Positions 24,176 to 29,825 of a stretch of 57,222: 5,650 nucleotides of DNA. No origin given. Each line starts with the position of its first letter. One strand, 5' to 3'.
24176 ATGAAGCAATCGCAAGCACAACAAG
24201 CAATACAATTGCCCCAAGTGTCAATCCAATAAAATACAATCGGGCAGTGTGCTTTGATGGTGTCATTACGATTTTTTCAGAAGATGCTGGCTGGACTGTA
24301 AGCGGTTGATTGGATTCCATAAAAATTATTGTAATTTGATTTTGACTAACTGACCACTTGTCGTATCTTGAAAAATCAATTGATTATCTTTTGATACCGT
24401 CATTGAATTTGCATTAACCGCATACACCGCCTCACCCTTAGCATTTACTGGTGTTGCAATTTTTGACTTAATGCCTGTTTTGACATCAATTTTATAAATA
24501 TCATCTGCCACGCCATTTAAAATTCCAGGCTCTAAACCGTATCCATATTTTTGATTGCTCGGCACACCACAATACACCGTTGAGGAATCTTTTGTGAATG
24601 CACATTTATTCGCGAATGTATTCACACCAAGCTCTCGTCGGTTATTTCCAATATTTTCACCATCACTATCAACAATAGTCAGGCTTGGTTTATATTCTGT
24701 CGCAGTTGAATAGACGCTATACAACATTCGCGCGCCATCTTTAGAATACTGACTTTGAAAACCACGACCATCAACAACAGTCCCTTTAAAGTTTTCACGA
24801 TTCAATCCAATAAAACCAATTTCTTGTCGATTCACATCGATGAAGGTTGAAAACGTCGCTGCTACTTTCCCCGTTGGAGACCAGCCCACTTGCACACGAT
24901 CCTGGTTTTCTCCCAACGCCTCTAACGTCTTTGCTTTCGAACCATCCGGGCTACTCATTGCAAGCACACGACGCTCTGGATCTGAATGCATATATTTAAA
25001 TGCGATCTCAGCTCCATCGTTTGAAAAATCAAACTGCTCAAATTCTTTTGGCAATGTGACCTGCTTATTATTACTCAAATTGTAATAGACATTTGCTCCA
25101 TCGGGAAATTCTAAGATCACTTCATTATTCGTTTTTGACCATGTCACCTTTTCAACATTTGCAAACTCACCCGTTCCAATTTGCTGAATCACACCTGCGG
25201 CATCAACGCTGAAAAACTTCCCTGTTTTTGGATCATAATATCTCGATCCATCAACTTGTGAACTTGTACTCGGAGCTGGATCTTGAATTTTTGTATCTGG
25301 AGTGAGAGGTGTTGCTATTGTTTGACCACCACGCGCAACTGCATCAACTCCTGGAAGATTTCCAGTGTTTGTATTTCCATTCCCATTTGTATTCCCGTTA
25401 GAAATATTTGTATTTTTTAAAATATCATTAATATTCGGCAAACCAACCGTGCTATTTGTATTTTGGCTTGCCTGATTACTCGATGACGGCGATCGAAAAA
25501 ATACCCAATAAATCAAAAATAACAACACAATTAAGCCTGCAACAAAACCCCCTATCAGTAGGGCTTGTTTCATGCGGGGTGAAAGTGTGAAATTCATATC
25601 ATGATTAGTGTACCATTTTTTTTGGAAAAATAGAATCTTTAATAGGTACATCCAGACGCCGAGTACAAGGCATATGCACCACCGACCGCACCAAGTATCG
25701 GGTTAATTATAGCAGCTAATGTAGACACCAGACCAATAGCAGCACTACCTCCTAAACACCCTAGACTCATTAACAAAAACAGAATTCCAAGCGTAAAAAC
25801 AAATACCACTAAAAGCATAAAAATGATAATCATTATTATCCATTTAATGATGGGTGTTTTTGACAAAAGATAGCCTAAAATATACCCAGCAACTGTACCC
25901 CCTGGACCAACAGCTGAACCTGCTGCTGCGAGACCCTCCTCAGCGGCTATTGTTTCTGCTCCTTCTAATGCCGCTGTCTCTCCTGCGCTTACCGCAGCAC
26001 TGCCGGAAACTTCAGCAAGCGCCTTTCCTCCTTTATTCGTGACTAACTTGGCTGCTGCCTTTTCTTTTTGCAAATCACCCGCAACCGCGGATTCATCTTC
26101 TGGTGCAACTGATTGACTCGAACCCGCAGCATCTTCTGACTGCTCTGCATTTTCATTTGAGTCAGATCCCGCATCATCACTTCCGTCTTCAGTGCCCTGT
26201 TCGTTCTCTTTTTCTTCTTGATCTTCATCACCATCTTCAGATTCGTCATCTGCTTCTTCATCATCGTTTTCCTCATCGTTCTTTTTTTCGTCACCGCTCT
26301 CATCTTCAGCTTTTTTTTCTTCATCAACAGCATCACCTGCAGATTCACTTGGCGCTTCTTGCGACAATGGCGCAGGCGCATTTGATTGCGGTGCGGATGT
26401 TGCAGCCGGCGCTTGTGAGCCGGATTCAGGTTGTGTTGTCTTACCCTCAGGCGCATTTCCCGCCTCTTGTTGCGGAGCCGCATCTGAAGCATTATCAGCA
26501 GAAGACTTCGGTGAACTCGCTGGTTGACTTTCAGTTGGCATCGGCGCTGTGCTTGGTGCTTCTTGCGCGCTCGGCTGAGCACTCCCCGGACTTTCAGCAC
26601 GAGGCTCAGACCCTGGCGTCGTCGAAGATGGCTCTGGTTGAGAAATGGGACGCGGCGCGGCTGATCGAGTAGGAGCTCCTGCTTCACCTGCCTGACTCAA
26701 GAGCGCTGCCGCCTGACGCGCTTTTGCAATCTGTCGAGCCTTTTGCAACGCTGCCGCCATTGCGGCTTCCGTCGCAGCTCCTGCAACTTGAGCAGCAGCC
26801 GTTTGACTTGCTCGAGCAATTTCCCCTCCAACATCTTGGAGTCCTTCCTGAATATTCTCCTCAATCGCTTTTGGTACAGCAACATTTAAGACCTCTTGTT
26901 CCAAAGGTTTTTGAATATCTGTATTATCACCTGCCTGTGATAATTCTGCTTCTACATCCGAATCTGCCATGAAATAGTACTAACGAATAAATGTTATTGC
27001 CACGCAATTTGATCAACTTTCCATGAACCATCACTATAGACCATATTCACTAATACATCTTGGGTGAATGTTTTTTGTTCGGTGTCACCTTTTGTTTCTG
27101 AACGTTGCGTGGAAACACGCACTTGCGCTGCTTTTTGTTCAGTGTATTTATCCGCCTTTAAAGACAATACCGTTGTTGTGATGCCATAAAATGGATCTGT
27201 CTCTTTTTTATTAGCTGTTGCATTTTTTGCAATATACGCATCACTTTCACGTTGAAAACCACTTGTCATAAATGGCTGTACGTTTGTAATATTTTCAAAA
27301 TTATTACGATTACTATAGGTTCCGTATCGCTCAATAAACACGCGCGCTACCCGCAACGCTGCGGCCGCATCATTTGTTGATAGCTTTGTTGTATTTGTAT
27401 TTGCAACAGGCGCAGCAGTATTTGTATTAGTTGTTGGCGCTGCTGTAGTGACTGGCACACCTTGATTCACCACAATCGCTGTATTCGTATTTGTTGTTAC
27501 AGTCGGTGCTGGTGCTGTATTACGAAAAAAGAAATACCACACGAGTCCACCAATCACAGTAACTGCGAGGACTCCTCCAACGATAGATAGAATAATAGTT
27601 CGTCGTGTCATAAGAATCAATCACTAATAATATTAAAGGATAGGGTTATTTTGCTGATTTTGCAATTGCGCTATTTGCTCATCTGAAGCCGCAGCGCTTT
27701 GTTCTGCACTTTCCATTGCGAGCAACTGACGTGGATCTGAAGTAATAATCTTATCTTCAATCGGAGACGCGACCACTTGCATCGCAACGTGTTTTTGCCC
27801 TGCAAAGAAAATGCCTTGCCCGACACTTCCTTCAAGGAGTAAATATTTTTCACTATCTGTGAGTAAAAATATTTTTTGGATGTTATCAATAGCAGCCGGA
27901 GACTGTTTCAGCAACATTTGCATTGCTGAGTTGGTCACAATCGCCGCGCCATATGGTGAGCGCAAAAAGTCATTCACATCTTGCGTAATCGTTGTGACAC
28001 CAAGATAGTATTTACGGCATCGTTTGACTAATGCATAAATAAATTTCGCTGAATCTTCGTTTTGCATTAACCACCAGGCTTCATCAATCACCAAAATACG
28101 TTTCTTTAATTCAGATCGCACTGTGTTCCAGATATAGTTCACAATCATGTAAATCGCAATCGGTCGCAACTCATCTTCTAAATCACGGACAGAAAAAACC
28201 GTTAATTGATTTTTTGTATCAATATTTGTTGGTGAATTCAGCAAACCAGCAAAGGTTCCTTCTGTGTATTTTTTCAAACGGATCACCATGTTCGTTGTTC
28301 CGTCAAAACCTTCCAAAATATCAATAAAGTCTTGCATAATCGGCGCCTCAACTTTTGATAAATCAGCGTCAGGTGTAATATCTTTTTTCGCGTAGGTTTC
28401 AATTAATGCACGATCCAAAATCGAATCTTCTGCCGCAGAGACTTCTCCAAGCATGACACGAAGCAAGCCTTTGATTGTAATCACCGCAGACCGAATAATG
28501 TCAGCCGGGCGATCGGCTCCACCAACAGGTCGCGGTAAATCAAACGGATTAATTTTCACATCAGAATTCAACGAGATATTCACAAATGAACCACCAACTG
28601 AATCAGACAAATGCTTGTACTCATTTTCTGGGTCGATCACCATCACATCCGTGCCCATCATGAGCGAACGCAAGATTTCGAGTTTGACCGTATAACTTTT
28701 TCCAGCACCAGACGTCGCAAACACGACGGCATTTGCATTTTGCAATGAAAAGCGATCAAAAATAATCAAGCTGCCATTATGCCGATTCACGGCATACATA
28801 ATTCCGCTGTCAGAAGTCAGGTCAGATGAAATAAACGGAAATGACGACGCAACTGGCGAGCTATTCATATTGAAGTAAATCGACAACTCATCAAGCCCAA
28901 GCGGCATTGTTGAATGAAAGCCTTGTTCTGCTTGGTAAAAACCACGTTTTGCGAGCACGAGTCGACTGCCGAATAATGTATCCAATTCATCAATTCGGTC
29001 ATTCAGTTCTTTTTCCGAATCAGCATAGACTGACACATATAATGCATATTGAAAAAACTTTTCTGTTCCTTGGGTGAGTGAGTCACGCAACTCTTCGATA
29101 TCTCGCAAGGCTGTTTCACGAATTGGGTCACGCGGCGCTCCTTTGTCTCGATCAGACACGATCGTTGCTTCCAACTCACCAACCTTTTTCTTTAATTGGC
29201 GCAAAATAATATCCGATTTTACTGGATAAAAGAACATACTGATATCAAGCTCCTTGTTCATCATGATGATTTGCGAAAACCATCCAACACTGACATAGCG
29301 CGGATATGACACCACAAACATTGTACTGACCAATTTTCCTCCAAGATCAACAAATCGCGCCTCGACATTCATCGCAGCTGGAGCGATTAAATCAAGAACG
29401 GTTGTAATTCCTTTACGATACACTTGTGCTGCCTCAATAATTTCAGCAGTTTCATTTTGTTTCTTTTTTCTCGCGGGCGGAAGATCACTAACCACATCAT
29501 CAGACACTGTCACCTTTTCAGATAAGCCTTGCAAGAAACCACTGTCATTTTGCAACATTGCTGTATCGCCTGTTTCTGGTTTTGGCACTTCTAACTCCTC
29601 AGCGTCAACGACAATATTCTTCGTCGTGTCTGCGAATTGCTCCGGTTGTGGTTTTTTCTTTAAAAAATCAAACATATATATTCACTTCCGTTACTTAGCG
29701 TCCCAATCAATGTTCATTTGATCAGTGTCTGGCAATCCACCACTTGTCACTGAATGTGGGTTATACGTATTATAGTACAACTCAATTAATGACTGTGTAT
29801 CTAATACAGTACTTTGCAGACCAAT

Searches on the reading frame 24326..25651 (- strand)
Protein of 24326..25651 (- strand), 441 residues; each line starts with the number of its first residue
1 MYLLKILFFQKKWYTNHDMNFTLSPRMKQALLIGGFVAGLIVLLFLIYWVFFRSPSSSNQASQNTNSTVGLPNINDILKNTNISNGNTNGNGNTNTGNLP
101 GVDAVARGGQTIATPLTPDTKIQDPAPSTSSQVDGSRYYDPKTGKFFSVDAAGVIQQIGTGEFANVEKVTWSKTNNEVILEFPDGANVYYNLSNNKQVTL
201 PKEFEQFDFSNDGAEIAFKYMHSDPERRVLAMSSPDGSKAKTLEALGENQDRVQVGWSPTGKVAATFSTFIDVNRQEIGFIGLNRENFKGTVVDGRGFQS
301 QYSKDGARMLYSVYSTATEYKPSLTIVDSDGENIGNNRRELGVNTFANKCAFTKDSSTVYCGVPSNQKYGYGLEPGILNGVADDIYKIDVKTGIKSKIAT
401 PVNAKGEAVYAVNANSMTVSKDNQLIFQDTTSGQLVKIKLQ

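Call 8: search_protein_families(library=pfam, proteins=[window:24326-25651:-], max_evalue=0.01)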
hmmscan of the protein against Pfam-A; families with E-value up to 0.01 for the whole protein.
window:24326-25651:- (441 aa): 0 families

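Call 69: search_protein_families(library=ncbifam, proteins=[window:24326-25651:-], max_evalue=0.1)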
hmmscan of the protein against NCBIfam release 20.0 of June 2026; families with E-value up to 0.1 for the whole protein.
window:24326-25651:- (441 aa): 3 families
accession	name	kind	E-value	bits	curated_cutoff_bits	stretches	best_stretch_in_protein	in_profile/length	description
NF045611.1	small_CydP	equivalog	0.00075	19.4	29.6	1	41-61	13-33/45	cytochrome oxidase putative small subunit CydP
TIGR03696.1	Rhs_assc_core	domain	0.003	18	32.5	1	135-165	34-64/76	RHS repeat-associated core domain-containing protein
NF033218.1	anchor_AmaP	equivalog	0.086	12.6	55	0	10-61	29-78/166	alkaline shock response membrane anchor protein AmaP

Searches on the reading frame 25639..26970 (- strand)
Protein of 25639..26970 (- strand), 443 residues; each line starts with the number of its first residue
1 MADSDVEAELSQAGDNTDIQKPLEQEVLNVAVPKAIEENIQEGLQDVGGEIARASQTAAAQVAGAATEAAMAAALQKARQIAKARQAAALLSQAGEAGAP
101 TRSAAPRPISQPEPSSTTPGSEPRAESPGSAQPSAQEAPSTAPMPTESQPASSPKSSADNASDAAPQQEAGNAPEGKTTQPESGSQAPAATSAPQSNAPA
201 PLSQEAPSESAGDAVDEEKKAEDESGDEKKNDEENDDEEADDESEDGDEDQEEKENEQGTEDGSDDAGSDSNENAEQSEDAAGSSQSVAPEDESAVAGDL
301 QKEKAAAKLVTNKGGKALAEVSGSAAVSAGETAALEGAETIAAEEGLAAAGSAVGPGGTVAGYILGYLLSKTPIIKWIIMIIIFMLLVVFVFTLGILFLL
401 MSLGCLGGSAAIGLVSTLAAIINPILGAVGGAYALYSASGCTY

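Call 8: search_protein_families(library=pfam, proteins=[window:25639-26970:-], max_evalue=0.01)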
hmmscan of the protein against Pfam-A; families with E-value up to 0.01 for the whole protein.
window:25639-26970:- (443 aa): 0 families

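Call 69: search_protein_families(library=ncbifam, proteins=[window:25639-26970:-], max_evalue=0.1)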
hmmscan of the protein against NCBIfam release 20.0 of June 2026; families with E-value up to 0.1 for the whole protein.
window:25639-26970:- (443 aa): 1 family
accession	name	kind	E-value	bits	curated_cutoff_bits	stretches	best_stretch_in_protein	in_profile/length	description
NF052588.1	RnaseEMycob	equivalog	0.082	10.6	1400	0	130-307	772-938/945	ribonuclease E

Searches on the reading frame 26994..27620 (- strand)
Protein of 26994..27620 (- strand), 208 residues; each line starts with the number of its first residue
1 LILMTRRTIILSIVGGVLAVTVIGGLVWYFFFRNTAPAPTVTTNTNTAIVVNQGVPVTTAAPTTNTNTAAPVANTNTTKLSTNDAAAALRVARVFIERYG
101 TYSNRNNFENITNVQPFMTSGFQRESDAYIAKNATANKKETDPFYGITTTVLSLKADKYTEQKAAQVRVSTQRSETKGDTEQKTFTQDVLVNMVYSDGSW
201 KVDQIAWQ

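Call 8: search_protein_families(library=pfam, proteins=[window:26994-27620:-], max_evalue=0.01)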
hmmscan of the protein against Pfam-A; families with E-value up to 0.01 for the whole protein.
window:26994-27620:- (208 aa): 0 families

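Call 69: search_protein_families(library=ncbifam, proteins=[window:26994-27620:-], max_evalue=0.1)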
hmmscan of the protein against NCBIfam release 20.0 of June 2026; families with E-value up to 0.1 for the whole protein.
window:26994-27620:- (208 aa): 2 families
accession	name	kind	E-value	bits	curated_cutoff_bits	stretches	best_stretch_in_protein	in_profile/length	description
NF033761.1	gliding_GltJ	equivalog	0.00026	20.2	450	1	6-93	369-459/671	adventurous gliding motility protein GltJ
NF009016.0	PRK12355.3-2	equivalog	0.033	13.1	648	1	100-200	94-192/626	type-F conjugative transfer system mating-pair stabilization protein TraN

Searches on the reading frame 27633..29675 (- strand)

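Call 8: search_protein_families(library=pfam, proteins=[window:27633-29675:-], max_evalue=0.01)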
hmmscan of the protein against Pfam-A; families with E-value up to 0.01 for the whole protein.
window:27633-29675:- (680 aa): 4 families
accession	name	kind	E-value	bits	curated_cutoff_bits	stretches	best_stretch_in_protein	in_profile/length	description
PF19044.6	P-loop_TraG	-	2.5e-29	102.6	25.8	1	311-614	27-343/413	TraG P-loop domain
PF12846.13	AAA_10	-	1.9e-10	40.7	27.5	2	313-355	21-63/362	AAA-like domain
PF01935.23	DUF87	-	2.8e-10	41.1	23.2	1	318-380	28-92/220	Helicase HerA, central domain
PF11130.14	TraC_F_IV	-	4.4e-06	26.4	28.1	1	163-261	277-375/375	TraC protein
